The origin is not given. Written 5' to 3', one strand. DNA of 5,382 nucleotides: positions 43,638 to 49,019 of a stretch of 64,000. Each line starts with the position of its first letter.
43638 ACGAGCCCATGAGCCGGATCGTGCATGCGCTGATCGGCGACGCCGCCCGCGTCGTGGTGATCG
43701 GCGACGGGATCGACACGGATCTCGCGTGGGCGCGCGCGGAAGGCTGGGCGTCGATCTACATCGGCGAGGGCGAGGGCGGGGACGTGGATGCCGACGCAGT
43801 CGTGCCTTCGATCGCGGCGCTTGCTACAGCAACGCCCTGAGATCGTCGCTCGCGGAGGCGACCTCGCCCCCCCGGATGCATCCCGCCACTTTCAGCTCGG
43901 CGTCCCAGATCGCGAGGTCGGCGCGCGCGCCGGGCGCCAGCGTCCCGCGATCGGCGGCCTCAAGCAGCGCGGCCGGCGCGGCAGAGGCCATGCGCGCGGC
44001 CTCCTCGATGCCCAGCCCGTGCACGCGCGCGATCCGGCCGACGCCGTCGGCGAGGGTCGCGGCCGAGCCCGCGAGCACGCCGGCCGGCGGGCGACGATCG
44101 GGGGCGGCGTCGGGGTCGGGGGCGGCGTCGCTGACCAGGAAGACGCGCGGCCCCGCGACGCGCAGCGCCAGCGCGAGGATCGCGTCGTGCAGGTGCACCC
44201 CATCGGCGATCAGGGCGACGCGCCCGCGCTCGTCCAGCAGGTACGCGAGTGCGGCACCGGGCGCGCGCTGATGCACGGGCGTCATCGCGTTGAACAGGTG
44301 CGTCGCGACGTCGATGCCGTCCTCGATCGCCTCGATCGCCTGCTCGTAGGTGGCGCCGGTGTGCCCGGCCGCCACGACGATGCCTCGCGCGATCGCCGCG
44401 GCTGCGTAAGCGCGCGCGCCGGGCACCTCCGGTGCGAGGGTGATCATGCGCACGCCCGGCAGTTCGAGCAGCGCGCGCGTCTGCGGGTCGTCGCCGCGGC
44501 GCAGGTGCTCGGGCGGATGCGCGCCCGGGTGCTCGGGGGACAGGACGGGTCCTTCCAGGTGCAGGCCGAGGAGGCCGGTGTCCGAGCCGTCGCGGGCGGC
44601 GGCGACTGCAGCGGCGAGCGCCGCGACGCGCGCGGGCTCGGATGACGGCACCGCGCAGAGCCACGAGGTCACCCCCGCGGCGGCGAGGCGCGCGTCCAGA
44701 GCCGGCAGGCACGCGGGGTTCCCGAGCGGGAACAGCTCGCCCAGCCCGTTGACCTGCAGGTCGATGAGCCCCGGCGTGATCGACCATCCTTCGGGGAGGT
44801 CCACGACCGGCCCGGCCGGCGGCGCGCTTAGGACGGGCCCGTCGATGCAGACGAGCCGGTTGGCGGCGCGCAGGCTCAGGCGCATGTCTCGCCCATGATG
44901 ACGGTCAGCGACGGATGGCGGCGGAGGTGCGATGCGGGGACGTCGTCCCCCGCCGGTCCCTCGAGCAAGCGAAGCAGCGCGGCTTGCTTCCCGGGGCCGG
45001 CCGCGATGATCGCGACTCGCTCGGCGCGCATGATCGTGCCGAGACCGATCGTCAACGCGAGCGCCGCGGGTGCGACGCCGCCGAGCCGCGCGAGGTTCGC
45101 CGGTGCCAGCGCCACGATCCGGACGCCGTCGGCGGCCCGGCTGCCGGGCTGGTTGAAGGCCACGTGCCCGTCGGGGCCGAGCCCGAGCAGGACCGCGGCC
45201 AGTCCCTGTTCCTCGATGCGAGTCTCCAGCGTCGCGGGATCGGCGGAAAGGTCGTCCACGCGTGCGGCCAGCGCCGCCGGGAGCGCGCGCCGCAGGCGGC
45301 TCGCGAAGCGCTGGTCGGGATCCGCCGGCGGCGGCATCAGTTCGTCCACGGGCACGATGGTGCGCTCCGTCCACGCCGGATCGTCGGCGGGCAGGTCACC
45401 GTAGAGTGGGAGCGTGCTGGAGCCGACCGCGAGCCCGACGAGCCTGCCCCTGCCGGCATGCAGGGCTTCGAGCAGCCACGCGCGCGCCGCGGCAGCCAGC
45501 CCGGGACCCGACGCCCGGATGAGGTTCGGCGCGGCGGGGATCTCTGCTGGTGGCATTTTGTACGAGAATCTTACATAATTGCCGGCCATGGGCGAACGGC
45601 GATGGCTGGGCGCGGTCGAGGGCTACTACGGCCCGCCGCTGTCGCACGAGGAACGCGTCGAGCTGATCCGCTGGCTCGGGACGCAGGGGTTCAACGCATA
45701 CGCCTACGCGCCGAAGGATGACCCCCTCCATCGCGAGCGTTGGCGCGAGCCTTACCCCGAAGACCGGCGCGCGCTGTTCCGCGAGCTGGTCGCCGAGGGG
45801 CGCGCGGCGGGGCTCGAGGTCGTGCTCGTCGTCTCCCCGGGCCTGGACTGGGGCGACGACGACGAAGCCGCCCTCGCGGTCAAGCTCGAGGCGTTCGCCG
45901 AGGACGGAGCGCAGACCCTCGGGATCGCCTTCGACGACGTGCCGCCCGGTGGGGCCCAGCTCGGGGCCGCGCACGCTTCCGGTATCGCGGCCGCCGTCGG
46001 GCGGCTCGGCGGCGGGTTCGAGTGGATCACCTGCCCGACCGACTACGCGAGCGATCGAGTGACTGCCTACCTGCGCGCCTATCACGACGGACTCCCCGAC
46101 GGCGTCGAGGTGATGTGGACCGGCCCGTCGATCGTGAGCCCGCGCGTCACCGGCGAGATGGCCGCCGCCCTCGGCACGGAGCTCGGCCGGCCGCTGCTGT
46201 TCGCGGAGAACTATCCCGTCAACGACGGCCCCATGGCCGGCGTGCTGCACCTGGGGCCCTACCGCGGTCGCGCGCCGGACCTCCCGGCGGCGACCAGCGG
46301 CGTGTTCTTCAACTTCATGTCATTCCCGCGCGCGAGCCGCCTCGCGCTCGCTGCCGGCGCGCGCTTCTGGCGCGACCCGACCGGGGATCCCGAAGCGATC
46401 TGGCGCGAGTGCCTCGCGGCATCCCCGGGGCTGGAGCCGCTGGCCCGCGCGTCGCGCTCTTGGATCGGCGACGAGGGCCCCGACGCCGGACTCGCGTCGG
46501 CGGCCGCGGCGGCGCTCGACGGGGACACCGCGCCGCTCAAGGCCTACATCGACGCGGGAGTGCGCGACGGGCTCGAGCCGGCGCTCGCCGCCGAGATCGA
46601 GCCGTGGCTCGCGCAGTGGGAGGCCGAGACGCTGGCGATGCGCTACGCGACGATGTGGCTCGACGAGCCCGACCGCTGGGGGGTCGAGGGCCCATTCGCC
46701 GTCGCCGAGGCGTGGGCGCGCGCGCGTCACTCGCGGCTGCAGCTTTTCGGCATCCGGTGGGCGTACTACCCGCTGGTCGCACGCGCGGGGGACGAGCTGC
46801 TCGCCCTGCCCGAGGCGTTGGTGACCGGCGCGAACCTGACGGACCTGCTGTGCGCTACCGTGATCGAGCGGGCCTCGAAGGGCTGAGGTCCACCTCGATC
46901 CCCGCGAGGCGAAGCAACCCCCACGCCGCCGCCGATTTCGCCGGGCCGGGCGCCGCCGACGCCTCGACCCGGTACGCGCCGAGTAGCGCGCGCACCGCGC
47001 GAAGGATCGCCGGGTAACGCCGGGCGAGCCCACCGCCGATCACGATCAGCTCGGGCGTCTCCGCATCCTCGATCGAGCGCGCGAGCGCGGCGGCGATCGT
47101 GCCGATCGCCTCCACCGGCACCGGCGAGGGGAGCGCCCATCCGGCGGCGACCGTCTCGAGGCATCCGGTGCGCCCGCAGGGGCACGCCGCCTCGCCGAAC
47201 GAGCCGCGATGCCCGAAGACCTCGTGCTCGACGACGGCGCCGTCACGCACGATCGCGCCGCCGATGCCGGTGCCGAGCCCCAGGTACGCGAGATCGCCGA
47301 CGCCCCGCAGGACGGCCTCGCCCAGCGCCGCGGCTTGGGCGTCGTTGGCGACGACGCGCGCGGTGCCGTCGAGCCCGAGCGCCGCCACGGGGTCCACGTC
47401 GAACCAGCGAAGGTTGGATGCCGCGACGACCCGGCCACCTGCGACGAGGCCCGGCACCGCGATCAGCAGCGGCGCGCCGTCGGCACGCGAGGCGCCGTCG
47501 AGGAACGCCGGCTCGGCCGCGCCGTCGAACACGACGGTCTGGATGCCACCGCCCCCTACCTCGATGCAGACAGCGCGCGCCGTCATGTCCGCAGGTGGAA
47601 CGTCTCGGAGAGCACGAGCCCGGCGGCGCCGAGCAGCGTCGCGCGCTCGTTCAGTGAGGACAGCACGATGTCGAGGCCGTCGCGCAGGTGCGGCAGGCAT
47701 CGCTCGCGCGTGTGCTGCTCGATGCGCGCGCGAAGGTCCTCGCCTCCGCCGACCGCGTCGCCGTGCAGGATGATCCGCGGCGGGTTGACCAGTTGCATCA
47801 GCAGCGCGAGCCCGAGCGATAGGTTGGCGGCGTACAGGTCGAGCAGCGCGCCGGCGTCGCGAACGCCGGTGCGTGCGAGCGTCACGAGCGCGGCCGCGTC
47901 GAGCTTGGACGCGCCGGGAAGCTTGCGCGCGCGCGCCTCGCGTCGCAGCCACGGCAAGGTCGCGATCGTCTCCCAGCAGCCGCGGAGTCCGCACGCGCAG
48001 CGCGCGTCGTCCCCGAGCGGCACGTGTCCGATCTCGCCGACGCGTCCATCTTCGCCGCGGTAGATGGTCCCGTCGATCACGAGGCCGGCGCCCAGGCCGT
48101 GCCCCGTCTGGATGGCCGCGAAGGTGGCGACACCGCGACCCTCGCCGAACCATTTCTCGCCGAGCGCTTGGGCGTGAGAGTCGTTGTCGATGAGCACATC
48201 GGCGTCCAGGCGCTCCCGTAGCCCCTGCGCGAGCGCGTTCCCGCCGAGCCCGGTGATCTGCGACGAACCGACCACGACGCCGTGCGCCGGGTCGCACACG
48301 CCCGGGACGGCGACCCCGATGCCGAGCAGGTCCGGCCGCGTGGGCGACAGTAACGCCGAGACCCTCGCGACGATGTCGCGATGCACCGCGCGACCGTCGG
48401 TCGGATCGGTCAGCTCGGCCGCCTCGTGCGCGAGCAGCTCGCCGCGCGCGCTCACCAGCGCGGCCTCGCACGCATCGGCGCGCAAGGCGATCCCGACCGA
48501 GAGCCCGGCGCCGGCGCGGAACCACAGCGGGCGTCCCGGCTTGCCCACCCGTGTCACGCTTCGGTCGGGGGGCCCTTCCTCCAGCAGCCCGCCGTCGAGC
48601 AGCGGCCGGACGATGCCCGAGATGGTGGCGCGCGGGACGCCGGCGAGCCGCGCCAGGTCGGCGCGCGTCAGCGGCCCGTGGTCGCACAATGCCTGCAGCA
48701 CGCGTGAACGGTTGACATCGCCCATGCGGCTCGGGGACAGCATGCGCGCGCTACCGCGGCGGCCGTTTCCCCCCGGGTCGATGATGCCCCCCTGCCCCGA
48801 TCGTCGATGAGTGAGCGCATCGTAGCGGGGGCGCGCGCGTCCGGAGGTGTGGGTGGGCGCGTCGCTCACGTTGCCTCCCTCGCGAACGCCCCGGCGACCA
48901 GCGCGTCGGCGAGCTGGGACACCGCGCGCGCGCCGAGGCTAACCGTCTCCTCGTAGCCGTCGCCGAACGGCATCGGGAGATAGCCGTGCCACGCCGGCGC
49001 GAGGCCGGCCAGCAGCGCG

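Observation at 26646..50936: Recurrent AT-rich tandem-direct-repeat motif plus GC palindrome at five intergenic sites, all in the same chromosomal orientation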

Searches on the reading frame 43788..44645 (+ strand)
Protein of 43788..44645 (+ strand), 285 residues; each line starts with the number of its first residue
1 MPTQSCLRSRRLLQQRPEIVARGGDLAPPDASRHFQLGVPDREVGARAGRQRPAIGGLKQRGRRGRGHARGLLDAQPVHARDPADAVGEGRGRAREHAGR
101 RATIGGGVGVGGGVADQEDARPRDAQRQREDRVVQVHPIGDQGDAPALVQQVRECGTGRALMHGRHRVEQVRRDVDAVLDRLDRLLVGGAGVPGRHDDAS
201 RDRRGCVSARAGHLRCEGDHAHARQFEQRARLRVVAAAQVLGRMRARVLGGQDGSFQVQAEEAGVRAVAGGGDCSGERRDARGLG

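Call 14: search_protein_families(library=pfam, proteins=[window:43788-44645:+])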
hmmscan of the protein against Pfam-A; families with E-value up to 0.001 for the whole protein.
window:43788-44645:+ (285 aa): 0 families

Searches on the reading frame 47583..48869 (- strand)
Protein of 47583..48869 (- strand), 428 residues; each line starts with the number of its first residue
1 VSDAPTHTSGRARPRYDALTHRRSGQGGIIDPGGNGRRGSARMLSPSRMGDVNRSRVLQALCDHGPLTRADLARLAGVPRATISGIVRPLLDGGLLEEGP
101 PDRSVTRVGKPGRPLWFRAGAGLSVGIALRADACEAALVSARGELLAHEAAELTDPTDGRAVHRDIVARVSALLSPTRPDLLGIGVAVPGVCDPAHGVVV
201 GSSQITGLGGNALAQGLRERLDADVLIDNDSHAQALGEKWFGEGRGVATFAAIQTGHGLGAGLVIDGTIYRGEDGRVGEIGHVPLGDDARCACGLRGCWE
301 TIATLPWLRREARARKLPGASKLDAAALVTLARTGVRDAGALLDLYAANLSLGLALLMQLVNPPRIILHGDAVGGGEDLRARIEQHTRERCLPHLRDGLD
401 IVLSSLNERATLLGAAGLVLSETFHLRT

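Call 12: search_protein_families(library=pfam, proteins=[window:47583-48869:-])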
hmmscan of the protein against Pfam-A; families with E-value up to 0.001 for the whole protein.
window:47583-48869:- (428 aa): 7 families
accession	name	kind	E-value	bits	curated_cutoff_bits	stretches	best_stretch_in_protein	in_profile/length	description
PF00480.26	ROK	-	9.6e-43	147.2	22.9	1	125-420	2-292/294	ROK family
PF12802.13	MarR_2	-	2.2e-07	31.4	27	1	54-102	7-58/61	MarR family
PF12840.13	HTH_20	-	4.8e-06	26.9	27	1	53-98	5-50/51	Helix-turn-helix domain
PF25213.1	HVO_A0261_N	-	7e-06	26.3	35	1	52-110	11-68/86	HVO_A0261 N-terminal domain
PF01978.25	TrmB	-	6e-05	23.3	25.6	1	55-98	11-54/68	Sugar-specific transcriptional regulator TrmB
PF13412.12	HTH_24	-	0.00025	21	21.9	1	53-96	4-47/48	Winged helix-turn-helix DNA-binding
PF09339.16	HTH_IclR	-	0.00029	21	22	1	56-98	7-50/52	IclR helix-turn-helix domain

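Call 19: find_encoding_contigs(protein=window:47583-48869:-, flank=10000, max_places=10)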
Protein window:47583-48869:- (428 aa): 3 contigs read that carry it; 3 places shown.
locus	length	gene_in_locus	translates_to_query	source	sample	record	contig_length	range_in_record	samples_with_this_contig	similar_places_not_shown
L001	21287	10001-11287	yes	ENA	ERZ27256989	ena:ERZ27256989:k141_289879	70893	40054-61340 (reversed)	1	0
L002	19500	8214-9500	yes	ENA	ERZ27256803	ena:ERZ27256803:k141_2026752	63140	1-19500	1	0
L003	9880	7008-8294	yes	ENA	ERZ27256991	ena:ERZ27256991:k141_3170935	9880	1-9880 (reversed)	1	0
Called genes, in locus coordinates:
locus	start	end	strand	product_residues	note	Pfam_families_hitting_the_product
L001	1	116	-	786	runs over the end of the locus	-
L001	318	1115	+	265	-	PF13473:Cupredoxin_1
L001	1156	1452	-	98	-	-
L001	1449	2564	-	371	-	PF15902:Sortilin-Vps10 (faint), PF02012:BNR (faint)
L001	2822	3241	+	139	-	-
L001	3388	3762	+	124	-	-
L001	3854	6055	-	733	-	PF19878:DUF6351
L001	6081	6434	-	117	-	-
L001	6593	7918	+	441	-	PF03747:ADP_ribosyl_GH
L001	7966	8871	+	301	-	PF00561:Abhydrolase_1, PF12146:Hydrolase_4, PF12697:Abhydrolase_6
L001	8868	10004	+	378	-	PF04734:Ceramidase_alk (faint)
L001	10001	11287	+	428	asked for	PF12802:MarR_2 (weak), PF12840:HTH_20 (weak), PF25213:HVO_A0261_N (weak), PF00480:ROK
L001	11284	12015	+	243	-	PF00480:ROK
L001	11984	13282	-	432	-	PF07555:NAGidase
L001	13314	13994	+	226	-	PF01182:Glucosamine_iso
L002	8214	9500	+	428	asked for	PF12802:MarR_2 (weak), PF12840:HTH_20 (weak), PF25213:HVO_A0261_N (weak), PF00480:ROK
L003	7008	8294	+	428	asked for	PF12802:MarR_2 (weak), PF12840:HTH_20 (weak), PF25213:HVO_A0261_N (weak), PF00480:ROK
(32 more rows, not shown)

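Call 21: find_related_loci(query=window:47583-48869:-, collection=genome_contigs, flank=10000)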
Query window:47583-48869:- (428 aa) in genome_contigs; peptide patterns used: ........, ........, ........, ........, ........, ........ (x = any residue, [..] = any of these).
275 stretches matched a pattern; 126 encode a relative of the query (tblastn E <= 1e-3); the best 80 are kept; 80 distinct loci.
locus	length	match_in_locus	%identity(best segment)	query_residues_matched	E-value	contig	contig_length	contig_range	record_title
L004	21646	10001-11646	71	28-428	5e-173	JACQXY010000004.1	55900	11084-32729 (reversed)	MAG: Acidobacteria bacterium isolate NC_groundwater_1527_Pr4_S-0.65um_71_16 SR1-18-Sp65_coassembly_scaffold_57589, whole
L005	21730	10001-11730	67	24-428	2e-156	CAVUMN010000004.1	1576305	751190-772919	MAG: uncultured Actinomycetes bacterium isolate MFD04212.bin.2.108 genome assembly, contig: contig_657, whole genome sho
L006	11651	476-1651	57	36-425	9e-130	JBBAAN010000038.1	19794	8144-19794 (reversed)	MAG: Actinomycetota bacterium isolate SO_2017_GW3_43 scaffold_1533_c1_OW296A_2017, whole genome shotgun sequence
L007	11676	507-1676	57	43-428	5e-130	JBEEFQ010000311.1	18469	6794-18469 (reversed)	MAG: Actinomycetota bacterium isolate BP_98 scaffold_1518492, whole genome shotgun sequence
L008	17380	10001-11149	58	43-426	3e-126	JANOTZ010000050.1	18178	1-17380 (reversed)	MAG: Frankiales bacterium isolate VAR_39_metabat_200 VAR_39_k141_5828872, whole genome shotgun sequence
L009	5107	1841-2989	58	43-426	1e-125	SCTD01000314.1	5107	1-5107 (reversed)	MAG: Frankiales bacterium isolate FW300_bin.36 FW300_bin.36-72159-1, whole genome shotgun sequence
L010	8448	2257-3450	58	31-428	7e-125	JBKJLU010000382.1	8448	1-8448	MAG: Acidimicrobiales bacterium isolate ant_bin.298 k117_4107158, whole genome shotgun sequence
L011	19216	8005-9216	54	22-426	3e-123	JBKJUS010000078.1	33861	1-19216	MAG: Mycobacteriales bacterium isolate ant_bin.80 S1Ck117_3822692_flag_1_multi_17.0000_len_33861, whole genome shotgun s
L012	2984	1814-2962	56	43-426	1e-126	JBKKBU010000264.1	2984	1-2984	MAG: Mycobacteriales bacterium isolate swi_bin.373 S1Ck127_9137221_flag_0_multi_3.9895_len_2984, whole genome shotgun se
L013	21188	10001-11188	55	32-426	3e-121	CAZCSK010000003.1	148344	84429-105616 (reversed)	MAG TPA_asm: uncultured Actinomycetes bacterium isolate SRP136066_co1_186 genome assembly, contig: NODE_47_length_148344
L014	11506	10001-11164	56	43-426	2e-120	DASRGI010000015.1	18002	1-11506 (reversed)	MAG TPA_asm: Acidimicrobiales bacterium isolate SMAG_U10054 k141_11651, whole genome shotgun sequence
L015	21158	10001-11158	57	41-426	4e-120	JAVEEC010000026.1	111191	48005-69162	MAG: Frankiaceae bacterium isolate BP_191 scaffold_3811672, whole genome shotgun sequence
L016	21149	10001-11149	57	43-426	1e-119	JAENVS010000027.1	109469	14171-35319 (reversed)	MAG: Frankiaceae bacterium isolate 3_4_m_bin13 c_000002046794, whole genome shotgun sequence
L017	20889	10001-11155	57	43-426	1e-119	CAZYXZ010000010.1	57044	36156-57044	MAG TPA_asm: uncultured Frankiaceae bacterium isolate binchicken_co174_30 genome assembly, contig: NODE_106_length_57044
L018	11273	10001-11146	58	42-426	2e-118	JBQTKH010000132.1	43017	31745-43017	MAG: Microthrixaceae bacterium isolate SAR292 c_000000295967, whole genome shotgun sequence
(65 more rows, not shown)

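Call 31: search_solved_structures(query=window:47583-48869:-, max_evalue=1e-10)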
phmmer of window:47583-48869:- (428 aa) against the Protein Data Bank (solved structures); distinct sequences matched with E-value up to 1e-10: 21.
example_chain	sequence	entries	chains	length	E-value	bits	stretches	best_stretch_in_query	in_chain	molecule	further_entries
1z05_A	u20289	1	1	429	2.7e-34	122.1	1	49-417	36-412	transcriptional regulator, ROK family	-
5f7p_E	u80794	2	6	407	3.2e-31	111.9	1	49-425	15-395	Lmo0178 protein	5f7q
5f7r_E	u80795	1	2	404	3.3e-31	111.9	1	49-425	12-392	Lmo0178 protein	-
2qm1_A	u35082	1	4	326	5.6e-31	111.1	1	126-421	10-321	Glucokinase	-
2hoe_A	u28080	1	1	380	2.5e-30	109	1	50-284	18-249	N-acetylglucosamine kinase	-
3bp8_A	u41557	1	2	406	3.3e-27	98.7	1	52-416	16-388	Putative NAGC-like transcriptional regulator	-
9srt_D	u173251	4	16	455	1.3e-26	96.7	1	52-416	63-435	DNA-binding transcriptional repressor Mlc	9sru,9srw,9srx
1z6r_A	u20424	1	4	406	5e-26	94.8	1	52-416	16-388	Mlc protein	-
3eo3_A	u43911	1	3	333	4.2e-25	91.8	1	120-423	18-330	Bifunctional UDP-N-acetylglucosamine 2-epimerase/N-acetylmannosamine kinase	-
2yhy_A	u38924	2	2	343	6.2e-25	91.2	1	124-423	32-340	BIFUNCTIONAL UDP-N-ACETYLGLUCOSAMINE 2-EPIMERASE/N-ACETYLMANNOSAMINE KINASE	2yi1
2yhw_A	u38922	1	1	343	2.3e-24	89.3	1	124-423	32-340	BIFUNCTIONAL UDP-N-ACETYLGLUCOSAMINE 2-EPIMERASE/N-ACETYLMANNOSAMINE KINASE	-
5nck_A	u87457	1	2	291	3.2e-23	85.5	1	180-421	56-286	N-acetylmannosamine kinase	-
3vov_A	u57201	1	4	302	3.5e-18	68.9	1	183-372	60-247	Glucokinase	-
3vgk_A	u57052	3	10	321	1.6e-16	63.5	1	122-333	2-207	Glucokinase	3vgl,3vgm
4htl_A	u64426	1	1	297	2.8e-16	62.7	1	133-416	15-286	Beta-glucoside kinase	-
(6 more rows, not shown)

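Call 32: search_protein_families(library=ncbifam, proteins=[window:47583-48869:-])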
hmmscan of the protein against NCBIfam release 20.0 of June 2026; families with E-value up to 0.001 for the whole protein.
window:47583-48869:- (428 aa): 12 families
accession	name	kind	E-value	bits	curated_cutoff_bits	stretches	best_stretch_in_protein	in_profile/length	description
NF047937.1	TransRegNagC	equivalog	3.2e-40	138.5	650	1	52-418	11-382/399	DNA-binding transcriptional regulator NagC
TIGR00744.1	ROK_glcA_fam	subfamily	6.6e-37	127.5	260.35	1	127-422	3-311/318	ROK family glucokinase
NF049930.1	TransRegMlc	equivalog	3.3e-32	112.3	530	1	52-416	16-387/405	sugar metabolism global transcriptional regulator Mlc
NF007251.0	PRK09698.1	equivalog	9e-22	77.7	253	1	125-420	9-297/304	allose kinase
NF007108.0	PRK09557.1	equivalog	2.4e-18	66.5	443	1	182-371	59-254/303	fructokinase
NF009835.0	PRK13310.1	equivalog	3.7e-17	62.6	380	1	184-370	60-253/303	N-acetylglucosamine kinase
NF003461.0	PRK05082.1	subfamily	1e-16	61.2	283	1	136-419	15-286/291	N-acetylmannosamine kinase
NF042998.1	bglucokin_BglK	equivalog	5.3e-15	55.4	550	1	133-386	12-257/291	beta-glucoside kinase BglK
NF045551.1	GK_Pyrobac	equivalog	8.6e-15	54.8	500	1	180-418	47-279/294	ATP-dependent glucokinase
NF047821.1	NactlManKinNanK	equivalog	1e-12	48.3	450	1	135-416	14-283/288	N-acetylmannosamine kinase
NF009836.0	PRK13311.1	equivalog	3.6e-11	42.8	551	1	184-300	60-186/256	N-acetyl-D-glucosamine kinase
NF045942.1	PolPhglucPhase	equivalog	4.2e-06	26.7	250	1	126-287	4-158/242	polyphosphate--glucose phosphotransferase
